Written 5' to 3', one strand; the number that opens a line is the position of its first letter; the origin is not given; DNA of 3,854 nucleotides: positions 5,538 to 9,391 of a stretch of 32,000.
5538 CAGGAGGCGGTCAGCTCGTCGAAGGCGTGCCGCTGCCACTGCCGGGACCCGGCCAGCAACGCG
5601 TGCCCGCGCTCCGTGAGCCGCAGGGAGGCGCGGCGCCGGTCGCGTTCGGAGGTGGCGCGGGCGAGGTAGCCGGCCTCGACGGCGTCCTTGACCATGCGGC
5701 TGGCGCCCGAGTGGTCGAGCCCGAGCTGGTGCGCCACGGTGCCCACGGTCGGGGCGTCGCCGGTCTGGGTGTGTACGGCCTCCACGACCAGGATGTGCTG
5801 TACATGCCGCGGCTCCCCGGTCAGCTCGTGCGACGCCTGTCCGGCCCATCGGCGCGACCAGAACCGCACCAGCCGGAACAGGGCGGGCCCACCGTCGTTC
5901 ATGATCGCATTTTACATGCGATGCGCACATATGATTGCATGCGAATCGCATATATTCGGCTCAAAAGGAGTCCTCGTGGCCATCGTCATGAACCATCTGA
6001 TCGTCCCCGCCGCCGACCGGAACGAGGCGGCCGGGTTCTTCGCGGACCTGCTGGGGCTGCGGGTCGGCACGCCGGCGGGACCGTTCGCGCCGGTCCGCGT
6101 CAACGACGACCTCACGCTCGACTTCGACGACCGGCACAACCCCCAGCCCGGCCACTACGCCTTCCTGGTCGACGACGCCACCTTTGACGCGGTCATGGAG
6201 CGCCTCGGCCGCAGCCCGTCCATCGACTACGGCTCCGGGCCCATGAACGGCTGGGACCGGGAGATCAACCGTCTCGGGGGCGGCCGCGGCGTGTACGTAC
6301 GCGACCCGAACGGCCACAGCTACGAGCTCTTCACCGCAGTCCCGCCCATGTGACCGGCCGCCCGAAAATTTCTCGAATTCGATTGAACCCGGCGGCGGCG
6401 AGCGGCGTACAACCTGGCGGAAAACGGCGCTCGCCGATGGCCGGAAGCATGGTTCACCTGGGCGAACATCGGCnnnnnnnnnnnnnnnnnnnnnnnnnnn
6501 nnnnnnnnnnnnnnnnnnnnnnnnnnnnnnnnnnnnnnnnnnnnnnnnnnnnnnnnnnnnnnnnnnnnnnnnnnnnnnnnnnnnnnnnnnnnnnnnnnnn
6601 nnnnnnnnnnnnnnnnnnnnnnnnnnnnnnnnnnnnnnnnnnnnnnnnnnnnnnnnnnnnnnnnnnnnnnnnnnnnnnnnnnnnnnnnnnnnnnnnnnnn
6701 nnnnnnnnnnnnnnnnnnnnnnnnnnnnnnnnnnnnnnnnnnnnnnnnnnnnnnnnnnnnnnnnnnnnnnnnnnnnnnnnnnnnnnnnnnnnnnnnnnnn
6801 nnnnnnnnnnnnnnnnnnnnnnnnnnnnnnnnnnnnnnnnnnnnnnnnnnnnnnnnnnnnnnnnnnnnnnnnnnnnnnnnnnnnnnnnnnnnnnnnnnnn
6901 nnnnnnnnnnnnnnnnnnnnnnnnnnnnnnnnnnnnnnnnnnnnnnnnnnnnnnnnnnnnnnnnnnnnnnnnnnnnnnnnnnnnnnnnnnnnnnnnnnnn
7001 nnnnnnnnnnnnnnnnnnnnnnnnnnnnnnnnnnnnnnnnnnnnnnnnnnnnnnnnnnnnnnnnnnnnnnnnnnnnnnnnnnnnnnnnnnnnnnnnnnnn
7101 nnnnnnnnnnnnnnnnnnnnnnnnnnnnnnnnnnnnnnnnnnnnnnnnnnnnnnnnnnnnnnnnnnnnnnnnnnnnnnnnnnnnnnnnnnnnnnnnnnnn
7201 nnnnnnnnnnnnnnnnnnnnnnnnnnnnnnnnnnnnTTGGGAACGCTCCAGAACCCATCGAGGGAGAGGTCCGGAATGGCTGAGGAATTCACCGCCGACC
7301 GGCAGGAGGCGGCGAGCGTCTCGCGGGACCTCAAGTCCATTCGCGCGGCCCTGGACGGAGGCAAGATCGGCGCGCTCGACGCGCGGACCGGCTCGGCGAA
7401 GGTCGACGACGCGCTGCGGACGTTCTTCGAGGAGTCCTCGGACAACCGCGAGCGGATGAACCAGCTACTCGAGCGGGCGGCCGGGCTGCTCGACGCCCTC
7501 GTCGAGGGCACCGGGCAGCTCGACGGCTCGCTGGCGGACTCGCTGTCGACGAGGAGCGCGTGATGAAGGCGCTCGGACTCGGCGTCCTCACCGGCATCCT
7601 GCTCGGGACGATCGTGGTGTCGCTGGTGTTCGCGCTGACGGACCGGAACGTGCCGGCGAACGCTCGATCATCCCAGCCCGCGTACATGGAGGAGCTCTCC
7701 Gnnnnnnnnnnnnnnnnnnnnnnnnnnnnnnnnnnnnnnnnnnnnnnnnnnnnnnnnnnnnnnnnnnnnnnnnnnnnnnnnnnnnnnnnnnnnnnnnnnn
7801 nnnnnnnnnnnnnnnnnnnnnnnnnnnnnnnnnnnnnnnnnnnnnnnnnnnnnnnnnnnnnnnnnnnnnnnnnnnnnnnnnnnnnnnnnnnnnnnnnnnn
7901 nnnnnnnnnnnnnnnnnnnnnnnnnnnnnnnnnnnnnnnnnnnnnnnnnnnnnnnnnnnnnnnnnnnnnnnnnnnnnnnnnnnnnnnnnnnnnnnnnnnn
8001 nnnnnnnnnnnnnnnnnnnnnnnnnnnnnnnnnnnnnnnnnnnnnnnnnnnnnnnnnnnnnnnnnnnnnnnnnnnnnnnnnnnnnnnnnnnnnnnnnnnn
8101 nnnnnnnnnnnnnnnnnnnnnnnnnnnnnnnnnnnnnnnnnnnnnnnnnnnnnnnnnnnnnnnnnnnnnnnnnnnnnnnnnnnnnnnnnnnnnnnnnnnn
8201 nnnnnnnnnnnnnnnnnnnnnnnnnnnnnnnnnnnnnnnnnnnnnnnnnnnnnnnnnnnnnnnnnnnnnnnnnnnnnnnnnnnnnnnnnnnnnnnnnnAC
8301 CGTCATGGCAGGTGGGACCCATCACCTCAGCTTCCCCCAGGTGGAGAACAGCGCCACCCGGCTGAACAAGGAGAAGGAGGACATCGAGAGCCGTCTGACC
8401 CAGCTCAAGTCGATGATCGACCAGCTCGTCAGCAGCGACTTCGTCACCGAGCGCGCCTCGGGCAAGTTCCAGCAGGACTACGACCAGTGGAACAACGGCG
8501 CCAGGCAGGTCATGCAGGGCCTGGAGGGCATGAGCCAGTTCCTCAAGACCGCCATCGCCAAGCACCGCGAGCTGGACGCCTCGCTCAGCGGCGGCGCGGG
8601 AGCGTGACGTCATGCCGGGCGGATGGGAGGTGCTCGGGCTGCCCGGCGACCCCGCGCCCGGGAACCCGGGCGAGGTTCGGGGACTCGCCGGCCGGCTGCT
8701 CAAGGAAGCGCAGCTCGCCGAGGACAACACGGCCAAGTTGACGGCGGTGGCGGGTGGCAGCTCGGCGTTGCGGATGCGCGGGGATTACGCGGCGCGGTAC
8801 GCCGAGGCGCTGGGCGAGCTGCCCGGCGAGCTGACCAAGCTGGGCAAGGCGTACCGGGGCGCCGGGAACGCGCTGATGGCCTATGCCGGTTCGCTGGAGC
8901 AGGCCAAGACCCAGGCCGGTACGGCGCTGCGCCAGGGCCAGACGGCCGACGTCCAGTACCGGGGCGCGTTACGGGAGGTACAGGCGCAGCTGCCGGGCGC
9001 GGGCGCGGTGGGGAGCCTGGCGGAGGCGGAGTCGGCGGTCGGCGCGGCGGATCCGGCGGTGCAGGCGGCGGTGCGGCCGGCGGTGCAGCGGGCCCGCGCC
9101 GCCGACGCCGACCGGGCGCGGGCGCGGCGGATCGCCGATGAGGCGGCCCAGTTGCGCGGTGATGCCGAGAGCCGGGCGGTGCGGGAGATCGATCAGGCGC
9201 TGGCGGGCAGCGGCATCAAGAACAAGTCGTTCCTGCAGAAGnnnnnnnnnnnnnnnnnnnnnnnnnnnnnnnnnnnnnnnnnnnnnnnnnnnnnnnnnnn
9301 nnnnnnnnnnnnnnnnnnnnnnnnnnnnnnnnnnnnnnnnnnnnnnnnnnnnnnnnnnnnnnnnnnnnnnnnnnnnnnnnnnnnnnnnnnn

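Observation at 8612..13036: Rhs toxin architecture: helical N-terminal signal-like domain, TM/Gly-Ala block, DUF6531-like plug, YD shell, DPLGL cleavage site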

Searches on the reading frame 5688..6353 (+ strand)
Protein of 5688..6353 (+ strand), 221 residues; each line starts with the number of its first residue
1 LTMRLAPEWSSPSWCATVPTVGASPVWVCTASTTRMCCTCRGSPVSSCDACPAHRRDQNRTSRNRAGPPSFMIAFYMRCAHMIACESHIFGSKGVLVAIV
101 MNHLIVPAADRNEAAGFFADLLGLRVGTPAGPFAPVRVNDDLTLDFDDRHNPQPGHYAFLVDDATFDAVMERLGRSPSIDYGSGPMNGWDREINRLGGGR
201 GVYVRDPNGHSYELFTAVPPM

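Call 10: search_protein_families(library=pfam, proteins=[window:5688-6353:+], max_evalue=0.01)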
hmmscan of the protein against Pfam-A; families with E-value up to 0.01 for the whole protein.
window:5688-6353:+ (221 aa): 0 families

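Call 12: search_protein_families(library=pfam, proteins=[window:5688-6353:+], max_evalue=10)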
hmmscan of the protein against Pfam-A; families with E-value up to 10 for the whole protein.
window:5688-6353:+ (221 aa): 2 families
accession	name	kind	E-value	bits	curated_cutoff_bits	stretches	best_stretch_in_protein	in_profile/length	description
PF00903.31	Glyoxalase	-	0.063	14.1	20.6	1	101-213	2-120/121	Glyoxalase/Bleomycin resistance protein/Dioxygenase superfamily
PF18029.7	Glyoxalase_6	-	0.079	14.1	23.6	1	106-214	4-105/106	Glyoxalase-like domain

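Call 16: search_protein_families(library=ncbifam, proteins=[window:5688-6353:+], max_evalue=0.01)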
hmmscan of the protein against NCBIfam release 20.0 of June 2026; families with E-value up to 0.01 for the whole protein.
window:5688-6353:+ (221 aa): 4 families
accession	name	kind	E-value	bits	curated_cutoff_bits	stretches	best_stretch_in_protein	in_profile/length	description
NF000496.2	Fos_GSH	equivalog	0.00012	22.2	180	1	101-215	5-115/136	fosfomycin resistance glutathione transferase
NF033933.0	fosA8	exception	0.00032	21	300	1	101-215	5-115/138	FosA8 family fosfomycin resistance glutathione transferase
NF000339.2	fos-Crono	exception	0.00035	20.7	275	1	101-215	4-111/134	FosA family fosfomycin resistance glutathione transferase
NF000221.4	FosA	exception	0.00081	19.3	250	1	101-215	5-115/137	FosA family fosfomycin resistance glutathione transferase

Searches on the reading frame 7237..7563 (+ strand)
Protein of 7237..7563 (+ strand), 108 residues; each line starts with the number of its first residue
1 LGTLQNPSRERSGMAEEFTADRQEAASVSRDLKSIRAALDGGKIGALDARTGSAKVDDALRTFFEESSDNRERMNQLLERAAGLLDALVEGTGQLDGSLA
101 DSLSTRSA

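Call 10: search_protein_families(library=pfam, proteins=[window:7237-7563:+], max_evalue=0.01)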
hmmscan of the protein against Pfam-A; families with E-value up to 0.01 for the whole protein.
window:7237-7563:+ (108 aa): 0 families

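Call 12: search_protein_families(library=pfam, proteins=[window:7237-7563:+], max_evalue=10)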
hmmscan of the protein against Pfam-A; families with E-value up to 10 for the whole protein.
window:7237-7563:+ (108 aa): 3 families
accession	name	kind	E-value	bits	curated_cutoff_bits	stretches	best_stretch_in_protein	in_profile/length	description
PF01627.28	Hpt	-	0.014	16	24.6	1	59-99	2-40/84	Hpt domain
PF03670.18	UPF0184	-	0.018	15.9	21.5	1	6-40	9-43/83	Uncharacterised protein family (UPF0184)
PF12128.14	DUF3584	-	0.035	12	31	1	10-81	605-676/1191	Protein of unknown function (DUF3584)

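Call 16: search_protein_families(library=ncbifam, proteins=[window:7237-7563:+], max_evalue=0.01)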
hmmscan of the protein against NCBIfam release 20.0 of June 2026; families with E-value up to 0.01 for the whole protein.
window:7237-7563:+ (108 aa): 0 families

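Call 97: search_protein_families(library=pfam, proteins=[window:7276-7563:+], max_evalue=1)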
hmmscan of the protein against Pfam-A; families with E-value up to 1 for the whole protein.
window:7276-7563:+ (95 aa): 2 families
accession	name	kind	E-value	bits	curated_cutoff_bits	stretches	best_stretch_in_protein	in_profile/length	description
PF01627.28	Hpt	-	0.0093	16.6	24.6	1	46-87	2-41/84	Hpt domain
PF12128.14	DUF3584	-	0.11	10.4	31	1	3-68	611-676/1191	Protein of unknown function (DUF3584)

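Call 100: search_protein_families(library=pfam, alignment_id=A5, max_evalue=1)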
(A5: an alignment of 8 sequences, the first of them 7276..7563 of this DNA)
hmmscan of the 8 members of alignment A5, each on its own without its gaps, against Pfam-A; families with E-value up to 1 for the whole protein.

A. member 1, window:7276-7563:+ (95 aa): 2 families
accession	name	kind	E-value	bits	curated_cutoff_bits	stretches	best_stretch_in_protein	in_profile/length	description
PF01627.28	Hpt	-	0.0093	16.6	24.6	1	46-87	2-41/84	Hpt domain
PF12128.14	DUF3584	-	0.11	10.4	31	1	3-68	611-676/1191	Protein of unknown function (DUF3584)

B. families by the number of members that match (of 8 scanned): 16 families
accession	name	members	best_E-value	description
PF01627.28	Hpt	2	0.0093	Hpt domain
PF12128.14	DUF3584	2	0.0099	Protein of unknown function (DUF3584)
PF10824.14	T7SS_ESX_EspC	1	0.00022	Excreted virulence factor EspC, type VII ESX diderm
PF20117.4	DUF6507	1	0.0096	Family of unknown function (DUF6507)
PF20072.4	DUF6468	1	0.03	Domain of unknown function (DUF6468)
PF21865.2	TLN1-like_RS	1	0.033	Talin 1-like, rod segment domain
PF05531.17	NPV_P10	1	0.042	Nucleopolyhedrovirus P10 protein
PF04168.17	Alpha-E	1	0.046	A predicted alpha-helical domain with a conserved ER motif.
PF04043.20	PMEI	1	0.059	Plant invertase/pectin methylesterase inhibitor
PF14643.11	DUF4455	1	0.079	Domain of unknown function (DUF4455)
PF16331.10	TolA_bind_tri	1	0.095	TolA binding protein trimerisation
PF24989.1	DUF7776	1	0.12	Domain of unknown function (DUF7776)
PF09787.14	Golgin_A5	1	0.12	Golgin subfamily A member 5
PF10224.14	DUF2205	1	0.14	Short coiled-coil protein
PF03743.19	TrbI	1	0.16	Bacterial conjugation TrbI-like protein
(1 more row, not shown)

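Call 101: search_solved_structures(query=A5, max_evalue=10)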
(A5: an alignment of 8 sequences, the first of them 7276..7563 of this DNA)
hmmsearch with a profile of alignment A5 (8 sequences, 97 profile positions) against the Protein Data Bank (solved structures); distinct sequences matched with E-value up to 10: 38.
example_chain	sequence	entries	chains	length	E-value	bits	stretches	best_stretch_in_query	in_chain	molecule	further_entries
8qkd_A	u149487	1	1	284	0.02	18.6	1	7-88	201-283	sc-CC-5-24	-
6xyw_Bn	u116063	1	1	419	0.02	18.6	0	13-73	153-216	At1g15810/F7H2_23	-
7bqq_A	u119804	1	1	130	0.045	17.5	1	17-70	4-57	Gogy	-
6kos_A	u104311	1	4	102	0.047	17.4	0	61-95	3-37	SUWA (Super WA20)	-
8uzp_M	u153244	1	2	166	0.18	15.5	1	41-80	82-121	stem_mimetic_01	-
1o5h_A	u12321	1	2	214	0.22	15.3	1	36-96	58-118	Formiminotetrahydrofolate cyclodeaminase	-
2jes_A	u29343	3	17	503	0.25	15.1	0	20-79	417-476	PORTAL PROTEIN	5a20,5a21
8gji_A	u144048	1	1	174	0.26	15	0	40-90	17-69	GCG binder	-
2zvf_A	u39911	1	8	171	0.27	15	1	44-74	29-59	Alanyl-tRNA synthetase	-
7z4w_A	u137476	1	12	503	0.27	15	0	20-79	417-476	Portal protein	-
3rkl_A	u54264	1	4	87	0.31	14.8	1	54-94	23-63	STIV-A81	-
6t8d_X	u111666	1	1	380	0.32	14.7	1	11-89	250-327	MakB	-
6qo1_A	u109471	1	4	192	0.35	14.6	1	14-51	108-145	Putative surface protein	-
6roc_A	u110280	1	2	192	0.35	14.6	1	14-51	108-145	Putative surface protein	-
2vs0_A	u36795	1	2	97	0.36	14.6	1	14-90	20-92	VIRULENCE FACTOR ESXA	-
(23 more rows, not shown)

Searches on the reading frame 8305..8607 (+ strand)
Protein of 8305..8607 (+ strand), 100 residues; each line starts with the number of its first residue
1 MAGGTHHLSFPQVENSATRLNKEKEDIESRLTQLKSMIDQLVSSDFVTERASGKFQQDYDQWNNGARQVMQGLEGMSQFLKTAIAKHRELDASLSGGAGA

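Call 6: search_protein_families(library=pfam, proteins=[window:8305-8607:+], max_evalue=0.1)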
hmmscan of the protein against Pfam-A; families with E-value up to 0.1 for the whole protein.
window:8305-8607:+ (100 aa): 6 families
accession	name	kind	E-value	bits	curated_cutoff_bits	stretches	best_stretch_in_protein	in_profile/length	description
PF06013.18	WXG100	-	4.7e-13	49.7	27.3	1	9-91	5-85/86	Proteins of 100 residues with WXG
PF07902.16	Gp58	-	0.0098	14.7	34.5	1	16-48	307-339/594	gp58-like protein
PF21825.2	crAss001_48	-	0.034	14.5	24.8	1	18-47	5-33/61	crAss001_48 related protein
PF05615.18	THOC7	-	0.063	14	28.7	1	9-80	30-103/136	Tho complex subunit 7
PF20870.2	FAM186A-B_N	-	0.063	13.1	27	1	18-92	19-91/243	FAM186A/B, N-terminal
PF07544.18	Med9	-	0.097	13.2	26.9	0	14-41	18-45/80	RNA polymerase II transcription mediator complex subunit 9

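Call 7: search_protein_families(library=ncbifam, proteins=[window:8305-8607:+], max_evalue=0.1)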
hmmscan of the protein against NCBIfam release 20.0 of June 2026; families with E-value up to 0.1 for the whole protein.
window:8305-8607:+ (100 aa): 7 families
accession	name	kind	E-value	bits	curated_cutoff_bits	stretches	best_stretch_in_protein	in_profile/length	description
TIGR03930.1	WXG100_ESAT6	subfamily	3e-11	43.4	44.85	1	9-93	5-87/90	WXG100 family type VII secretion target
NF035934.1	ESAT6_2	subfamily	0.00011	22.3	100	1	8-98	5-93/96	pore-forming ESAT-6 family protein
TIGR04260.1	Cyano_gly_rpt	equivalog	0.019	15.5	31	1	13-68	24-78/118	GrrA/OscA1 family cyclophane-containing rSAM-modified RiPP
NF006435.1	PRK08724.1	equivalog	0.031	13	580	1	2-54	342-394/672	flagellar filament capping protein FliD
NF002137.0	PRK00977.1-1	equivalog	0.063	13.2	94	1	20-60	4-44/80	exodeoxyribonuclease VII small subunit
TIGR04527.1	mycoplas_twoTM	subfamily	0.084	12.5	125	1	12-77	34-102/248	MG_279/MG_280 family protein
TIGR04197.1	T7SS_SACOL2603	subfamily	0.092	13.3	26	0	51-95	38-82/85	TIGR04197 family type VII secretion effector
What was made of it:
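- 8305..8607 (+): WXG100-family protein (100 aa). PF06013 E 4.7e-13; TIGR03930 E 3e-11 (calls 6, 7).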

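Call 97: search_protein_families(library=pfam, proteins=[L003:7729-8979:+, L005:7723-8988:+], max_evalue=1)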
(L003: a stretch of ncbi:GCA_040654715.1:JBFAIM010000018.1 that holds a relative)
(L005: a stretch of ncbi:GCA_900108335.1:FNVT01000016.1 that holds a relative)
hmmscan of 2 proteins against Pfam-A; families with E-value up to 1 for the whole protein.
L003:7729-8979:+ (416 aa): 0 families

L005:7723-8988:+ (421 aa): 0 families

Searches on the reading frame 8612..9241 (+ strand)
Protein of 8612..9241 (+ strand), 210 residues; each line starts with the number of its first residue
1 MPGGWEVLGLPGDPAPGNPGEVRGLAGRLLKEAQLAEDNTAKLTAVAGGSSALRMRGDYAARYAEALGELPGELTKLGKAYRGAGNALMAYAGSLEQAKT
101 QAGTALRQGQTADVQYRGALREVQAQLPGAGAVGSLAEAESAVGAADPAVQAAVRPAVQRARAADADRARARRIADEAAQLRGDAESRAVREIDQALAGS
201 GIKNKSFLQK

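Call 12: search_protein_families(library=pfam, proteins=[window:8612-9241:+], max_evalue=10)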
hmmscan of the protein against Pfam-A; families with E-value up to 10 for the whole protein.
window:8612-9241:+ (210 aa): 2 families
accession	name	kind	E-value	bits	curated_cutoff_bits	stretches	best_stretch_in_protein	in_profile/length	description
PF21725.3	T7SS_signal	-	7.1e-05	23.3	27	1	17-198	71-235/241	Putative T7SS secretion signal domain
PF00478.31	IMPDH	-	0.0022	17.5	25.6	1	44-128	224-307/345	IMP dehydrogenase / GMP reductase domain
